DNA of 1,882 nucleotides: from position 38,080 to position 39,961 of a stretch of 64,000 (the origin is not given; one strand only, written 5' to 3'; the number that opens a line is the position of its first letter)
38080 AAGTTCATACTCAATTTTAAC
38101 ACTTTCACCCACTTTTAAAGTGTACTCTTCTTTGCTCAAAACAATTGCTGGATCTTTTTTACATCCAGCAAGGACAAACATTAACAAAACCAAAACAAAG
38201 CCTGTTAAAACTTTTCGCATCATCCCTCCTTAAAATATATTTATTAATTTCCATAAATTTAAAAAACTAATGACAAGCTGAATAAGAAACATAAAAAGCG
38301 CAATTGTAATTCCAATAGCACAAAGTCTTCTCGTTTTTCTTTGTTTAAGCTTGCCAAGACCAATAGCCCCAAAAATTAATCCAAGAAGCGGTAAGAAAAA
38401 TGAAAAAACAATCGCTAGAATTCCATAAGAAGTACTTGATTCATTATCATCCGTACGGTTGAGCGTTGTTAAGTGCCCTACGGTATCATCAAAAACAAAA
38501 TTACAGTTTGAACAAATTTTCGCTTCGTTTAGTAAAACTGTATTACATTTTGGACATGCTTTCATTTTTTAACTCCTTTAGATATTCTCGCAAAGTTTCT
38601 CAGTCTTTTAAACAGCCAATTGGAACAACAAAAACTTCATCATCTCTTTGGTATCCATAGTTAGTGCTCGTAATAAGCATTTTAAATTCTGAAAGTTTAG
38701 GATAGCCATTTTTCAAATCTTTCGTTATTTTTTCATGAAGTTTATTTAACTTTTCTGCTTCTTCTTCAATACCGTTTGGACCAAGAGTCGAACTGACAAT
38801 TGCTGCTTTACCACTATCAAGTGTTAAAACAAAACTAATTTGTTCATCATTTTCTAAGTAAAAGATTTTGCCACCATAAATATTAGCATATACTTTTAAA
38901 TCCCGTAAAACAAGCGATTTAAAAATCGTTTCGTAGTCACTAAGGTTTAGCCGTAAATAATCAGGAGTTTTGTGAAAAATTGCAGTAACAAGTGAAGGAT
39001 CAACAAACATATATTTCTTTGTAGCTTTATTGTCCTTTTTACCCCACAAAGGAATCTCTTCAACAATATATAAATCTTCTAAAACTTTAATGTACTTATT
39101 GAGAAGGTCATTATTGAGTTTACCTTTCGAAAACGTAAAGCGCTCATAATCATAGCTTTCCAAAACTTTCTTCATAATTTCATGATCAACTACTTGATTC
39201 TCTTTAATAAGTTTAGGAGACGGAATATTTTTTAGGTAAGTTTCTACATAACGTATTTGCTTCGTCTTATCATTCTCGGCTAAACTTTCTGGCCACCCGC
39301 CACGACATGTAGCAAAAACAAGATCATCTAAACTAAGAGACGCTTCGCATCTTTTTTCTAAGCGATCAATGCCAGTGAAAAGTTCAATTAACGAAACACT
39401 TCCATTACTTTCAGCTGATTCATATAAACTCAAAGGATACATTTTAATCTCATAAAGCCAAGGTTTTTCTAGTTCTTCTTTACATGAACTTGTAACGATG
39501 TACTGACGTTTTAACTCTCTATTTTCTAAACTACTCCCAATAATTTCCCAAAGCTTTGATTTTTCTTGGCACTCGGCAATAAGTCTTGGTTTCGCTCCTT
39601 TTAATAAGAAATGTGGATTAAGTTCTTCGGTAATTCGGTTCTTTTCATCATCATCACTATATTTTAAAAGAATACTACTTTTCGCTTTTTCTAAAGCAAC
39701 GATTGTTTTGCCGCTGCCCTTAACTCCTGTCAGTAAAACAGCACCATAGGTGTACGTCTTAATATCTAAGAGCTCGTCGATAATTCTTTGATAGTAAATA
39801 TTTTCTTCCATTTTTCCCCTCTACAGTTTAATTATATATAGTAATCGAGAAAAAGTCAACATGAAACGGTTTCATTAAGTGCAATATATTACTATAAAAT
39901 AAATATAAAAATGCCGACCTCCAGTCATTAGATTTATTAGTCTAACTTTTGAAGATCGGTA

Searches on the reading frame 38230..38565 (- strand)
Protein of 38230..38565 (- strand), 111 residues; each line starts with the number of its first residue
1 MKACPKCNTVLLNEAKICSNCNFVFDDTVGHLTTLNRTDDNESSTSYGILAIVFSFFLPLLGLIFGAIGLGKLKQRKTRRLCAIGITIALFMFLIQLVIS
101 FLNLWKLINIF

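Call 3: search_protein_families(library=pfam, proteins=[window:38230-38565:-], max_evalue=0.01)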
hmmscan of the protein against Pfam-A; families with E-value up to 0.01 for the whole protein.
window:38230-38565:- (111 aa): 3 families
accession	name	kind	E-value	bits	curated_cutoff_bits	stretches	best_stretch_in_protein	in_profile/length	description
PF13828.11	DUF4190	-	0.0019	18.3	35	1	48-93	9-56/62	Domain of unknown function (DUF4190)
PF13240.11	Zn_Ribbon_1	-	0.002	18.3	25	1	4-22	2-20/23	zinc-ribbon domain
PF10571.15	UPF0547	-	0.0062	17.1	29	1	2-26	1-25/26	Uncharacterised protein family UPF0547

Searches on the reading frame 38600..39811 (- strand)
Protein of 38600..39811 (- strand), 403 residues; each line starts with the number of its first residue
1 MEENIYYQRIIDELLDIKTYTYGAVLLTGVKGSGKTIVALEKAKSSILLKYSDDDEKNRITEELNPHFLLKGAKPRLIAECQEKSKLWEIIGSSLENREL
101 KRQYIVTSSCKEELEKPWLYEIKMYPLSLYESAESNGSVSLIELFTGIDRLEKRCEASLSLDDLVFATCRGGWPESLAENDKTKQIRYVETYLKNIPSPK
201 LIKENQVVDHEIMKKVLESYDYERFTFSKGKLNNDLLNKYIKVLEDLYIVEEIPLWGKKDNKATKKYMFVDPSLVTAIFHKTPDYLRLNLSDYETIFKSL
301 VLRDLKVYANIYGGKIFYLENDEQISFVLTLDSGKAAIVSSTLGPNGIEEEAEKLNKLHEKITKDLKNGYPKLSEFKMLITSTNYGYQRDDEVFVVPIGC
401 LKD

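Call 3: search_protein_families(library=pfam, proteins=[window:38600-39811:-], max_evalue=0.01)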
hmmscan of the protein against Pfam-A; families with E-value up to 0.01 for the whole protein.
window:38600-39811:- (403 aa): 2 families
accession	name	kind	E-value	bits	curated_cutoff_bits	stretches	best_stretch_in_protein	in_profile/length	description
PF13635.12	DUF4143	-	5.9e-07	29.8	28.1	1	234-335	44-151/160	Domain of unknown function (DUF4143)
PF13173.12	AAA_14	-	2.4e-05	24.8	27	1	24-131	4-127/129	AAA domain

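Call 4: search_protein_families(library=padloc, proteins=[window:38600-39811:-], max_evalue=0.01)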
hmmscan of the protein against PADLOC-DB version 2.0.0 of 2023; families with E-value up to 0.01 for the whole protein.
window:38600-39811:- (403 aa): 4 families
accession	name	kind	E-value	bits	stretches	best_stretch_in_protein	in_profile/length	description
PDLC04790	PDC-S01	-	2.6e-22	77.1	1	6-370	11-394/422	-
PDLC04787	PDC-S01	-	2.1e-09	34.7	1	119-381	144-385/412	-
PDLC04454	PDC-M15A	-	0.0041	15.1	0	241-314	8-80/215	-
PDLC04791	PDC-S01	-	0.0046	13.7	1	232-338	237-347/395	-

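Call 5: search_protein_families(library=ncbifam, proteins=[window:38600-39811:-], max_evalue=0.01)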
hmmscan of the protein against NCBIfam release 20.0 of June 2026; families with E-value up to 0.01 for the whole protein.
window:38600-39811:- (403 aa): 0 families
